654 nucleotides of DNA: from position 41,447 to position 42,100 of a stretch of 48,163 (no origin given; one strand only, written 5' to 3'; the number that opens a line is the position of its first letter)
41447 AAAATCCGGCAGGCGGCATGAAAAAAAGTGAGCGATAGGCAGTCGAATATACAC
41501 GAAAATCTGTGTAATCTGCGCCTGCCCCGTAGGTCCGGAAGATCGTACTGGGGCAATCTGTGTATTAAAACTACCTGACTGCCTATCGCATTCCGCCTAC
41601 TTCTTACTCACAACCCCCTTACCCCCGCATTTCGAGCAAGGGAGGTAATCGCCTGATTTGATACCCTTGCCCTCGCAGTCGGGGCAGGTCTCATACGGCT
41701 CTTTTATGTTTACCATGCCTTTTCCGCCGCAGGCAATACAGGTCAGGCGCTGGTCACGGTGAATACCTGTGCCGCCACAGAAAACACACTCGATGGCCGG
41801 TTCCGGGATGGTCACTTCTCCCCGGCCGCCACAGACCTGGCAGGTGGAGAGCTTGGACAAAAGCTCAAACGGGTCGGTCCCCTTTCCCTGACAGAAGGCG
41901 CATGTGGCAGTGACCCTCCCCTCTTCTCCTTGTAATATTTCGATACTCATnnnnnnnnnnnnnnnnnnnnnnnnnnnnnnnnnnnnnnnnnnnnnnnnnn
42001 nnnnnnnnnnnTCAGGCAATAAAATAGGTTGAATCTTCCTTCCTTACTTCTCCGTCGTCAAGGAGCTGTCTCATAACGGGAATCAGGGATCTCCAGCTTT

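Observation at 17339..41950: Six paralogous stand-alone DnaJ-type zinc-finger proteins (36 CxxCxGxG motifs) spread through the cluster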

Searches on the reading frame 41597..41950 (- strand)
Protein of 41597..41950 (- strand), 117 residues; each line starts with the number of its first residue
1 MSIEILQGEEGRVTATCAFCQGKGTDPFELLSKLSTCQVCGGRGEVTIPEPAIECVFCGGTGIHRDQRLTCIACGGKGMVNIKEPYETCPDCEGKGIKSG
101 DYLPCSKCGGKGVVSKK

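Call 4: search_protein_families(library=pfam, proteins=[window:41597-41950:-], max_evalue=1)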
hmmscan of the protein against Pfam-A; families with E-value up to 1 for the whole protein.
window:41597-41950:- (117 aa): 12 families
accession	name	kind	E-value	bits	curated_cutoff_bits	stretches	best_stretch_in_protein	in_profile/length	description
PF00684.25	DnaJ_CXXCXGXG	-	9.6e-11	42.2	32.7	2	55-112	1-65/65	DnaJ central domain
PF17302.8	DUF5351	-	8.3e-07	29.6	27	1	87-96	18-27/29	Family of unknown function (DUF5351)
PF15777.11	Anti-TRAP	-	4.9e-05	23.7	32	2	84-114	8-42/59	Tryptophan RNA-binding attenuator protein inhibitory protein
PF08792.16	A2L_zn_ribbon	-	0.00094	19.2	22.9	1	70-93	5-28/33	A2L zinc ribbon domain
PF18551.6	TackOD1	-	0.0022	18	32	2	66-115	72-117/188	Thaumarchaeal output domain 1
PF23455.1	DUF7129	-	0.031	14.5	30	1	53-82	12-40/45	Domain of unknown function (DUF7129)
PF07191.17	Zn_ribbon_6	-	0.13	12.8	25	0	54-94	2-37/67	Double zinc ribbon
PF01155.25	HypA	-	0.15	12.5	28.9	0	6-43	62-95/112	Hydrogenase/urease nickel incorporation, metallochaperone, hypA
PF16866.11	PHD_4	-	0.23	11.9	30.6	0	12-92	2-64/65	PHD-finger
PF25436.1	BSD2_CRD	-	0.53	11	27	1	69-102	3-29/69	BSD2 cysteine rich domain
PF21002.2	TMEM106_N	-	0.61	11.2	24.5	1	11-34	51-74/91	Transmembrane protein 106 N-terminal region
PF10080.14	FtrD-like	-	1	10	26.3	0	86-110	34-59/101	Membrane iron-sulfur containing protein FtrD-like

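Call 5: search_protein_families(library=ncbifam, proteins=[window:41597-41950:-], max_evalue=1)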
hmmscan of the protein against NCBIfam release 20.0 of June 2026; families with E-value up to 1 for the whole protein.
window:41597-41950:- (117 aa): 12 families
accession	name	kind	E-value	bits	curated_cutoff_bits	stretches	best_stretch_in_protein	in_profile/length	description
TIGR02349.1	DnaJ_bact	equivalog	5.1e-10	39.3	377.2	2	53-116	144-214/354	molecular chaperone DnaJ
NF008035.0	PRK10767.1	subfamily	8.6e-09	34.9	338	2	52-116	141-208/374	molecular chaperone DnaJ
NF058604.1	RtpA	equivalog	6.1e-08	32.7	65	3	87-114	10-35/50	anti-TRAP protein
NF010871.0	PRK14278.1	equivalog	7e-05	21.9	502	2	16-47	141-169/378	molecular chaperone DnaJ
NF010894.0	PRK14301.1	equivalog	0.00019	20.5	548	2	47-116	140-211/373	chaperone protein DnaJ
NF010874.0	PRK14281.1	equivalog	0.021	13.9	619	2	15-101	164-234/397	chaperone protein DnaJ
NF010885.0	PRK14292.1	equivalog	0.042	12.8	585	1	7-114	111-209/371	chaperone protein DnaJ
NF033497.1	rubre_like_arch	subfamily_domain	0.056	13.2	32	1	54-87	2-34/34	rubrerythrin-like domain-containing protein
NF010872.0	PRK14279.1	equivalog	0.06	12.4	556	1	54-116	175-240/394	molecular chaperone DnaJ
NF041638.1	QRL_CxxC_CxxC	subfamily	0.53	10.9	65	0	36-58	79-101/102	RRQRL motif-containing zinc-binding protein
TIGR00100.1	hypA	equivalog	0.83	9.7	88.1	0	9-43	65-96/116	hydrogenase maturation nickel metallochaperone HypA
NF040849.1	tRNAmod_TiaS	equivalog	0.96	7.9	600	1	86-111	353-378/422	tRNA(Ile2) 2-agmatinylcytidine synthetase TiaS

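Call 7: find_encoding_contigs(protein=window:41597-41950:-, flank=10000, max_places=6)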
Protein window:41597-41950:- (117 aa): no gene with exactly this product is on record in the collection.

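Call 8: find_homologous_proteins(query=window:41597-41950:-)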
Query window:41597-41950:- (117 aa): 158 proteins with E <= 0.001 among 159 candidates; the best 120 are listed.
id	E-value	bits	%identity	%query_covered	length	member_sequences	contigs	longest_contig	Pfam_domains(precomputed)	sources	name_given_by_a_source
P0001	9.5e-63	228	83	100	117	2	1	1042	PF17302.9,PF00684.26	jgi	-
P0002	1.3e-61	224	83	100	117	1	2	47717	PF17302.9,PF00684.26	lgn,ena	-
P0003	7.8e-60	218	81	98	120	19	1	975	PF27659.1,PF15777.11,PF17302.9,PF00684.26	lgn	-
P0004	2.7e-59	217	80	100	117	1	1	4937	PF15777.11,PF17302.9,PF00684.26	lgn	-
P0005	3.6e-58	213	78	100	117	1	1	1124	PF15777.11,PF17302.9,PF00684.26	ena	-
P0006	5.3e-58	213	81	100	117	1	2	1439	PF17302.9,PF00684.26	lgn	-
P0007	1.0e-57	212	79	100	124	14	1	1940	PF15777.11,PF00684.26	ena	-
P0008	1.5e-57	211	78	100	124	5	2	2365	PF17302.9,PF00684.26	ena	-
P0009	4.3e-57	210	76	100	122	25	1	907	PF27659.1,PF15777.11,PF17302.9,PF00684.26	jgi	-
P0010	5.6e-57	209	79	100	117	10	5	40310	PF15777.11,PF17302.9,PF00684.26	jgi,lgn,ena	-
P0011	5.8e-57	209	78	100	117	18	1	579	PF15777.11,PF17302.9,PF00684.26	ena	-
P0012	6.2e-57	209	78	100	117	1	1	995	PF15777.11,PF17302.9,PF00684.26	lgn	-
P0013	8.6e-57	209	74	100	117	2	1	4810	PF27659.1,PF15777.11,PF17302.9,PF00684.26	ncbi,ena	-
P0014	1.0e-56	208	78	100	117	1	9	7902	PF27659.1,PF15777.11,PF17302.9,PF00684.26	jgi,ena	-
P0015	2.3e-56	207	77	99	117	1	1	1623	PF15777.11,PF00684.26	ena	-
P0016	3.9e-56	207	75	100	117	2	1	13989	PF17302.9,PF00684.26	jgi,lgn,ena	-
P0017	8.3e-56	205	76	97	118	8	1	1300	PF15777.11,PF17302.9,PF00684.26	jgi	-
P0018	8.4e-56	205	76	100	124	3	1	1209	PF27659.1,PF15777.11,PF17302.9,PF00684.26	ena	-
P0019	1.8e-55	204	79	100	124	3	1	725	PF15777.11,PF17302.9,PF00684.26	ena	-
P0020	5.1e-55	203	77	97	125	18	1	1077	PF15777.11,PF17302.9,PF00684.26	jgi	-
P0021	5.3e-55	203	77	100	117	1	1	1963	PF27659.1,PF15777.11,PF17302.9,PF00684.26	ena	-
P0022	2.0e-54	201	74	100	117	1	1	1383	PF00684.26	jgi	-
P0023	1.4e-53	198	76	100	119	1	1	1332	PF15777.11,PF00684.26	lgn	-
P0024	1.5e-53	198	74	100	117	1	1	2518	PF15777.11,PF00684.26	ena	-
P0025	3.4e-53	197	70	100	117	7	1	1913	PF15777.11,PF17302.9,PF00684.26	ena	-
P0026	6.0e-53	196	74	99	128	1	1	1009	PF15777.11,PF17302.9,PF00684.26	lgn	-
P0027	1.4e-52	195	74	100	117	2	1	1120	PF15777.11,PF00684.26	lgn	-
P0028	2.0e-52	194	70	100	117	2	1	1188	PF00684.26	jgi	-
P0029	2.3e-52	194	74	100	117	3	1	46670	PF17302.9,PF00684.26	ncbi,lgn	-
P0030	2.5e-52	194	70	100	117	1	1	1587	PF00684.26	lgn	-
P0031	2.0e-51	191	69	100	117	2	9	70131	PF00684.26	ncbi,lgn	-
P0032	2.1e-51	191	74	100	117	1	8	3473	PF00684.26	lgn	-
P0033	4.4e-51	190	68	100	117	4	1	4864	PF15777.11,PF17302.9,PF00684.26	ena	-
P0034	4.4e-51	190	71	100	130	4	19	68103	PF27659.1,PF17302.9,PF00684.26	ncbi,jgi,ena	-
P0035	9.0e-51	189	66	100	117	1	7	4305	PF00684.26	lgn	-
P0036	1.6e-50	188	72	100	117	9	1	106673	PF27659.1,PF15777.11,PF17302.9,PF00684.26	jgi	-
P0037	3.2e-50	187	68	100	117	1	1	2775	PF15777.11,PF17302.9,PF00684.26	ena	-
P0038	5.9e-50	187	68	100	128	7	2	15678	PF27659.1,PF15777.11,PF17302.9,PF00684.26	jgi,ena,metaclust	metaclust:\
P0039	6.4e-50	186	71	100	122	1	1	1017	PF27659.1,PF15777.11,PF17302.9,PF00684.26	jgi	jgi:DnaJ-class molecular chaperone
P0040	1.1e-49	186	71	100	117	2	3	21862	PF17302.9,PF00684.26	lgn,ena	-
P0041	1.5e-49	185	70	97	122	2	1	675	PF17302.9,PF00684.26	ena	-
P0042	4.6e-49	184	68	100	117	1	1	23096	PF27659.1,PF15777.11,PF00684.26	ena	-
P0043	9.4e-49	183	70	100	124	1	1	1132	PF15777.11,PF00684.26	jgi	-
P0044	1.1e-48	182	69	99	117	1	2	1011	PF00684.26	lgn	-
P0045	1.3e-48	182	69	100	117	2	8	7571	PF27659.1,PF15777.11,PF17302.9,PF00684.26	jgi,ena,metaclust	metaclust:\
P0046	2.2e-48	181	68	100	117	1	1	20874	PF15777.11,PF17302.9,PF00684.26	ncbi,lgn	-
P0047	7.3e-48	180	69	100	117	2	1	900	PF27659.1,PF15777.11,PF00684.26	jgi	-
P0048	3.7e-47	177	68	100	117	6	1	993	PF27659.1,PF15777.11,PF17302.9,PF00684.26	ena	-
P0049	6.9e-47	177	67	100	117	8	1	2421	PF15777.11,PF17302.9,PF00684.26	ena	-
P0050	6.7e-46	173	76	85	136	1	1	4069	PF00684.26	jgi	-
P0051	9.5e-46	173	66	100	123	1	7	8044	PF27659.1,PF15777.11,PF17302.9,PF00684.26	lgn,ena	-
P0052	3.4e-45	171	64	95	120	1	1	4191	PF27659.1,PF15777.11,PF17302.9,PF00684.26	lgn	-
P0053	1.6e-43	166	67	89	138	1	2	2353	PF15777.11,PF00684.26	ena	-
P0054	4.6e-43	164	70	90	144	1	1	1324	PF00684.26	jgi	-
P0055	8.0e-43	163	70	90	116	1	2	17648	PF15777.11,PF17302.9,PF00684.26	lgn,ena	-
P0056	1.2e-42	163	62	100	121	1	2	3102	PF00684.26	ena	-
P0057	1.3e-42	163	63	100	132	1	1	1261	PF15777.11,PF17302.9,PF00684.26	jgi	-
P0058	2.7e-42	162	69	90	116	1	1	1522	PF00684.26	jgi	-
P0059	5.7e-41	157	65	90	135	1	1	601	PF15777.11,PF00684.26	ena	-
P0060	6.3e-41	157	67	86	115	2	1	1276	PF17302.9,PF00684.26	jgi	-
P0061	1.5e-40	156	66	91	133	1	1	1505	PF15777.11,PF00684.26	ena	-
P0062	2.2e-40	156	62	100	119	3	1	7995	PF00684.26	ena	-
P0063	2.6e-39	152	61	100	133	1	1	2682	PF15777.11,PF17302.9,PF00684.26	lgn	-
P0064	5.0e-39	151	66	87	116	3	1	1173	PF15777.11,PF00684.26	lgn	-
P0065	7.5e-39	151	66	87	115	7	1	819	PF27659.1,PF15777.11,PF17302.9,PF00684.26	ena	-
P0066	9.9e-39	150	64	92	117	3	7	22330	PF27659.1,PF15777.11,PF17302.9,PF00684.26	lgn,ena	-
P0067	2.5e-38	149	62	100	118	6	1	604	PF27659.1,PF15777.11,PF17302.9,PF00684.26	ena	-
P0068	7.2e-38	147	64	87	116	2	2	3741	PF27659.1,PF15777.11,PF17302.9,PF00684.26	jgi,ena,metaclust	metaclust:\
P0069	9.7e-38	147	59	99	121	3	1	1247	PF00684.26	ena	-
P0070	3.3e-37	145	64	87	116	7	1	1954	PF27659.1,PF15777.11,PF17302.9,PF00684.26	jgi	-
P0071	4.1e-37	145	64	87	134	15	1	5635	PF15777.11,PF00684.26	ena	-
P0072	5.0e-37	145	63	87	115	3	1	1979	PF27659.1,PF15777.11,PF17302.9,PF00684.26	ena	-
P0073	1.9e-36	143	63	88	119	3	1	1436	PF27659.1,PF15777.11,PF17302.9,PF00684.26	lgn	-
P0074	8.6e-36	141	60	98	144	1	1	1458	PF00684.26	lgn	-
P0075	1.3e-35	140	59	90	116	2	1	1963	PF15777.11,PF17302.9,PF00684.26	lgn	-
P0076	1.6e-35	140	62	87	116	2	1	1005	PF00684.26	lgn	-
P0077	5.1e-35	138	62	89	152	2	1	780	PF15777.11,PF17302.9,PF00684.26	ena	-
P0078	5.1e-35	138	61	85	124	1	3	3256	PF15777.11,PF17302.9,PF00684.26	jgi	jgi:DnaJ-class molecular chaperone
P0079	3.6e-34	135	60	87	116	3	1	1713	PF15777.11,PF00684.26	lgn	-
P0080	4.0e-34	135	57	85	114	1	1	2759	PF15777.11,PF00684.26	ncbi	-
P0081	5.0e-34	135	59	87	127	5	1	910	PF15777.11,PF00684.26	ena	-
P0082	7.1e-34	135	57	89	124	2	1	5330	PF15777.11,PF00684.26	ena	-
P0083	3.8e-33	132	61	86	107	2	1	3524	PF27659.1,PF15777.11,PF17302.9,PF00684.26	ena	-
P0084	5.1e-33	132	57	94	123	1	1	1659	PF27659.1,PF15777.11,PF00684.26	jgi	-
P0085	9.5e-33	131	60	85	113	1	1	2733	PF27659.1,PF15777.11,PF17302.9,PF00684.26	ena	-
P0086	1.1e-32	131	64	85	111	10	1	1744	PF27659.1,PF15777.11,PF17302.9,PF00684.26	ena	-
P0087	1.8e-32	130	63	85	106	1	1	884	PF27659.1,PF15777.11,PF17302.9,PF00684.26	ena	-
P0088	3.0e-32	129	58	91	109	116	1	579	PF27659.1,PF15777.11,PF17302.9,PF00684.26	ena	-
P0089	3.0e-32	129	62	86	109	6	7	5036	PF27659.1,PF15777.11,PF17302.9,PF00684.26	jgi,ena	-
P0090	3.2e-32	129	61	87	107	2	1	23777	PF27659.1,PF15777.11,PF17302.9,PF00684.26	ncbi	-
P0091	3.2e-32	129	63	85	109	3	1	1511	PF27659.1,PF15777.11,PF17302.9,PF00684.26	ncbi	-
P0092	4.5e-32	129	63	80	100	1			PF15777.11,PF17302.9,PF00684.26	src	-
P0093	6.6e-32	128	64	86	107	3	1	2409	PF15777.11,PF17302.9,PF00684.26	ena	-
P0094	7.0e-32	128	64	84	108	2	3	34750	PF15777.11,PF17302.9,PF00684.26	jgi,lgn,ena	-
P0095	1.0e-31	128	60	91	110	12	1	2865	PF27659.1,PF15777.11,PF17302.9,PF00684.26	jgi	-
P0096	1.9e-31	127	60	85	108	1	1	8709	PF15777.11,PF17302.9,PF00684.26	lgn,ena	-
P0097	2.1e-31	127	56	92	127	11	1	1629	PF15777.11,PF17302.9,PF00684.26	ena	-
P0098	2.7e-31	126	55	87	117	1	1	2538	PF15777.11,PF00684.26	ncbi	-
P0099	2.8e-31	126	60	89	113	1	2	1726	PF15777.11,PF00684.26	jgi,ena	-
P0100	4.6e-31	125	62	86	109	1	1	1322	PF27659.1,PF15777.11,PF00684.26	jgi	-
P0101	7.7e-31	125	52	95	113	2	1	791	PF27659.1,PF15777.11,PF17302.9,PF00684.26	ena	-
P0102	1.2e-30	124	60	86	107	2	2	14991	PF27659.1,PF15777.11,PF17302.9,PF00684.26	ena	-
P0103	1.2e-30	124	59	89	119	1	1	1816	PF27659.1,PF15777.11,PF17302.9,PF00684.26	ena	-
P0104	1.6e-30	124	59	85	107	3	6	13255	PF27659.1,PF15777.11,PF17302.9,PF00684.26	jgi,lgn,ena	-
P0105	2.9e-30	123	58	87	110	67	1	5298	PF27659.1,PF15777.11,PF17302.9,PF00684.26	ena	-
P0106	3.9e-30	122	62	86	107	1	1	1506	PF15777.11,PF17302.9,PF00684.26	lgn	-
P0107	4.8e-30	122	53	91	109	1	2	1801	PF15777.11,PF17302.9,PF00684.26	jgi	-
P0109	8.2e-30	121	59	88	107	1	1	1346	PF27659.1,PF15777.11,PF17302.9,PF00684.26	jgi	-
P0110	1.4e-29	121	56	86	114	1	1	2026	PF27659.1,PF15777.11,PF17302.9,PF00684.26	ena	-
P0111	1.5e-29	121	56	86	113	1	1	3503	PF27659.1,PF15777.11,PF17302.9,PF00684.26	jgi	-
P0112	5.4e-29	119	59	86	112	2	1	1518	PF27659.1,PF15777.11,PF17302.9,PF00684.26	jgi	jgi:DnaJ-class molecular chaperone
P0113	5.4e-29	119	55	99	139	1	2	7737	PF27659.1,PF15777.11,PF17302.9,PF00684.26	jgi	-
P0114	6.6e-29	118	55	79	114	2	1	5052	PF27659.1,PF15777.11,PF17302.9,PF00684.26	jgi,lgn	-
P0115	7.3e-29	118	59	84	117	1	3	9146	PF15777.11,PF17302.9,PF00684.26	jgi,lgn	-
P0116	8.0e-29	118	50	94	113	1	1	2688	PF27659.1,PF15777.11,PF17302.9,PF00684.26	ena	-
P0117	9.3e-29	118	56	86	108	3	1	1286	PF27659.1,PF15777.11,PF17302.9,PF00684.26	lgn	-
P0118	9.6e-29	118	61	85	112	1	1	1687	PF15777.11,PF17302.9,PF00684.26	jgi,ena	-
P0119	1.1e-28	118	57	85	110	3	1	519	PF15777.11,PF17302.9,PF00684.26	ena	-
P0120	1.2e-28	118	55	89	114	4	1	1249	PF15777.11,PF00684.26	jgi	-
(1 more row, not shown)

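Call 9: find_encoding_contigs(protein=P0034, flank=10000, max_places=3)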
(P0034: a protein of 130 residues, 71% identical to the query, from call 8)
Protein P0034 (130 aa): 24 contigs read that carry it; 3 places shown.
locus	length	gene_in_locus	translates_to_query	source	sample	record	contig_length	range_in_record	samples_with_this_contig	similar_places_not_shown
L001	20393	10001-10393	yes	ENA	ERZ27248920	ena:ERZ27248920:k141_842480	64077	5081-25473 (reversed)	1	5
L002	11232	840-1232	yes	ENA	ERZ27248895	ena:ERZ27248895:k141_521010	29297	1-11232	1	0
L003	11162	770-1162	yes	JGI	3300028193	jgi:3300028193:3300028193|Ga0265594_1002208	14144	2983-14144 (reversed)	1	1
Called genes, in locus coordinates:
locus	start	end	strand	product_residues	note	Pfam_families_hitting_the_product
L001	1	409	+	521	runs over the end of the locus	PF03023:MurJ, PF01554:MatE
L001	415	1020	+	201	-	PF01300:Sua5_yciO_yrdC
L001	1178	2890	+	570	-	PF00575:S1, PF10150:RNase_E_G, PF20833:RNase_E_G_Thio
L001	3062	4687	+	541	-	PF01979:Amidohydro_1, PF13382:Adenine_deam_C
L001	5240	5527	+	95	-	PF14076:DUF4258 (weak)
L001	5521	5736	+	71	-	-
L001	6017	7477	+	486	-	PF00072:Response_reg, PF00158:Sigma54_activat, PF14532:Sigma54_activ_2, PF01078:Mg_chelatase (faint), PF07728:AAA_5 (weak), PF25601:AAA_lid_14, PF02954:HTH_8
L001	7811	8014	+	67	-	PF00741:Gas_vesicle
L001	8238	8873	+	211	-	-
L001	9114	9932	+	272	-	-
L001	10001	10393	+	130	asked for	PF27659:CHP02642 (faint), PF17302:DUF5351 (faint), PF00684:DnaJ_CXXCXGXG (weak)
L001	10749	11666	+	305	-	PF07726:AAA_3 (faint), PF07728:AAA_5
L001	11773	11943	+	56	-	PF04014:MazE_antitoxin (weak)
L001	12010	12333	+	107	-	-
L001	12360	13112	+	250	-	PF06386:GvpL_GvpF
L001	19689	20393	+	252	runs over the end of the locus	PF15777:Anti-TRAP (faint), PF00684:DnaJ_CXXCXGXG (weak)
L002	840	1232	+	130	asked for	PF27659:CHP02642 (faint), PF17302:DUF5351 (faint), PF00684:DnaJ_CXXCXGXG (weak)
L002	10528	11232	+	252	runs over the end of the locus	PF15777:Anti-TRAP (faint), PF00684:DnaJ_CXXCXGXG (weak)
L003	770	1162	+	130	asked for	PF27659:CHP02642 (faint), PF17302:DUF5351 (faint), PF00684:DnaJ_CXXCXGXG (weak)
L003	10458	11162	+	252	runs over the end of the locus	PF15777:Anti-TRAP (faint), PF00684:DnaJ_CXXCXGXG (weak)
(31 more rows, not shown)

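Call 10: find_encoding_contigs(protein=P0002, flank=10000, max_places=2)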
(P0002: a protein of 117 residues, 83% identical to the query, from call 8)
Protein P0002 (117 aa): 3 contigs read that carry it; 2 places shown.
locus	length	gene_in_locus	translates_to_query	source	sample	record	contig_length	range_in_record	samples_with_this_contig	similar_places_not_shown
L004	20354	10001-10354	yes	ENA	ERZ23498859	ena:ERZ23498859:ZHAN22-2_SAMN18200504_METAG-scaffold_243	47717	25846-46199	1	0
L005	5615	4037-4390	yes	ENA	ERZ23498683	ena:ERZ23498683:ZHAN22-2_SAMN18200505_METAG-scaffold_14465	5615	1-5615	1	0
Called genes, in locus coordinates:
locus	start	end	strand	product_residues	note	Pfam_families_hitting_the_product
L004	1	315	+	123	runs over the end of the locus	PF00072:Response_reg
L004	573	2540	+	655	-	PF00072:Response_reg, PF00989:PAS (weak), PF08448:PAS_4 (weak), PF13188:PAS_8, PF08447:PAS_3 (weak), PF13426:PAS_9, PF02518:HATPase_c, PF00072:Response_reg, +1 more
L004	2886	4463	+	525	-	PF00072:Response_reg, PF00512:HisKA, PF02518:HATPase_c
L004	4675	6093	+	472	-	PF00072:Response_reg, PF20161:VpsR (faint), PF00158:Sigma54_activat, PF01078:Mg_chelatase (faint), PF14532:Sigma54_activ_2, PF07728:AAA_5 (faint), PF25601:AAA_lid_14, PF02954:HTH_8 (weak)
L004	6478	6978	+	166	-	PF00072:Response_reg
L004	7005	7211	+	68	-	PF00741:Gas_vesicle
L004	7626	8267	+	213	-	-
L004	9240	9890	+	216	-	-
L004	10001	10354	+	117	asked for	PF17302:DUF5351 (faint), PF00684:DnaJ_CXXCXGXG (weak)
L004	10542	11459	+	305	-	PF07726:AAA_3 (faint), PF07728:AAA_5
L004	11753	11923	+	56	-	-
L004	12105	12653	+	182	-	-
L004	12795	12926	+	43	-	-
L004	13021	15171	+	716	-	PF02359:CDC48_N, PF02933:CDC48_2, PF00004:AAA, PF05496:RuvB_N (weak), PF13191:AAA_16 (weak), PF17862:AAA_lid_3, PF00004:AAA, PF17862:AAA_lid_3, +22 more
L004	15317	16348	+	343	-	PF06386:GvpL_GvpF, PF00226:DnaJ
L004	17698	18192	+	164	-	PF15777:Anti-TRAP (faint), PF27659:CHP02642 (faint), PF17302:DUF5351 (faint), PF00684:DnaJ_CXXCXGXG (weak)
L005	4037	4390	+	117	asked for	PF17302:DUF5351 (faint), PF00684:DnaJ_CXXCXGXG (weak)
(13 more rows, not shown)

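Call 23: find_related_loci(query=A3, collection=genome_contigs, flank=10000)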
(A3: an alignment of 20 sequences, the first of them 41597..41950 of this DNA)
Query A3 (117 aa) in genome_contigs; peptide patterns used: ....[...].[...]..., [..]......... (x = any residue, [..] = any of these).
227 stretches matched a pattern; 93 encode a relative of the query (tblastn E <= 1e-3); the best 80 are kept; 80 distinct loci.
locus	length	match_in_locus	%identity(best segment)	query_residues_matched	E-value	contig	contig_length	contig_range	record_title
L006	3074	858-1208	78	1-117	1e-60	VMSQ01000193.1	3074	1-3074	MAG: Desulfobacteraceae bacterium isolate S3_36 k141_28650, whole genome shotgun sequence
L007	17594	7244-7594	79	1-117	7e-60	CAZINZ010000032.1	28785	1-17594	MAG TPA_asm: uncultured Syntrophaceae bacterium isolate binchicken_co47_43 genome assembly, contig: NODE_1029_length_287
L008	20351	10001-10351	71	1-117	1e-55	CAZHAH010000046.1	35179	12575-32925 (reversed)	MAG TPA_asm: uncultured Desulfobacteraceae bacterium isolate SRP167671_co2_229 genome assembly, contig: NODE_1580_length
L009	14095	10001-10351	74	1-117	1e-54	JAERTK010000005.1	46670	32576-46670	MAG: Desulfobacteraceae bacterium isolate BH30 c_000000000057, whole genome shotgun sequence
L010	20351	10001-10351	69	1-117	8e-54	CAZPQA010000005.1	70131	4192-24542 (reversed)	MAG TPA_asm: uncultured Desulfobacteraceae bacterium isolate SRP167671_co4_58 genome assembly, contig: NODE_153_length_7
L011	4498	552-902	71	1-117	1e-53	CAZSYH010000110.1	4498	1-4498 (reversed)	MAG TPA_asm: uncultured Syntrophaceae bacterium isolate SRP178699_co1_570 genome assembly, contig: NODE_29228_length_449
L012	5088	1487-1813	72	9-117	2e-48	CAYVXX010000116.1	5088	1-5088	MAG TPA_asm: uncultured Syntrophales bacterium isolate SRP178699_co1_423 genome assembly, contig: NODE_24542_length_5088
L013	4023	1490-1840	68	1-117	2e-48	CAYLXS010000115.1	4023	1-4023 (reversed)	MAG TPA_asm: uncultured Syntrophaceae bacterium isolate binchicken_co243_90 genome assembly, contig: NODE_23201_length_4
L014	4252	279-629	61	1-117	4e-43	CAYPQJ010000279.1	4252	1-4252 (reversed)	MAG TPA_asm: uncultured Desulfobacteraceae bacterium isolate binchicken_co51_216 genome assembly, contig: NODE_11175_len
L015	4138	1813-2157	60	1-115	3e-42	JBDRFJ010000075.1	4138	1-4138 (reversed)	MAG: Pseudomonadota bacterium isolate MEGAHIT-group-1.368 k141_1042952, whole genome shotgun sequence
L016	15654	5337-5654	58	12-117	2e-39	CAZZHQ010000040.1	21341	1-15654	MAG TPA_asm: uncultured Dehalococcoidales bacterium isolate SRP178699_co1_156 genome assembly, contig: NODE_2948_length_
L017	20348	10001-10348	54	1-116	3e-38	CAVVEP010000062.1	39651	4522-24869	MAG: uncultured delta proteobacterium isolate MFD02416.bin.3.208 genome assembly, contig: contig_76995, whole genome sho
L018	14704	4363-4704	53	1-114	3e-37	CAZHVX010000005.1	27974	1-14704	MAG TPA_asm: uncultured Pseudomonadota bacterium isolate SRP256446_co1_199 genome assembly, contig: NODE_370_length_2797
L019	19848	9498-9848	82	1-117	3e-61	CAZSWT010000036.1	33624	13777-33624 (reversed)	MAG TPA_asm: uncultured Desulfobacteraceae bacterium isolate binchicken_co100_259 genome assembly, contig: NODE_1902_len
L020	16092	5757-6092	55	10-116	2e-35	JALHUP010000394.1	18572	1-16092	MAG: Candidatus Zixiibacteriota bacterium isolate PFL53 seq_3804189, whole genome shotgun sequence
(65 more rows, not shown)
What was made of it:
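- This is inferred from the Desulfobacterales or Syntrophales affiliation of the closest loci (call 23).
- Tried and rejected: I repeated it with the closer alignment A3 (call 23).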

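Call 25: predict_structure(alignment_id=A2)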
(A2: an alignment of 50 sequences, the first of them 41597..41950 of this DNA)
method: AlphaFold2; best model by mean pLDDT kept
length: 117 residues; sequences in the alignment: 50
mean_pLDDT: 92.8   pTM: 0.84
mean pLDDT of the five models: 92.8, 90.1, 89.9, 89.7, 68.0
residues with pLDDT >= 90: 95; 70-90: 19; 50-70: 3; < 50: 0
segments of 3 or more residues with pLDDT < 50: none
pLDDT, mean of each block of 10 residues (from residue 1): 73 95 95 93 96 96 92 97 95 94 94 93
secondary structure, 60 per line:
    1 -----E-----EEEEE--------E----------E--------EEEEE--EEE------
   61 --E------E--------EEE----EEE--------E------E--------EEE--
elements in order: E12-16 E45-49 E52-54 E79-81 E86-88 E113-115
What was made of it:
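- Strand pairs have matching lengths of (5,5), (3,3) and (3,3) residues, with bridges at residues 25/36, 63/70 and 97/104 (call 25).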
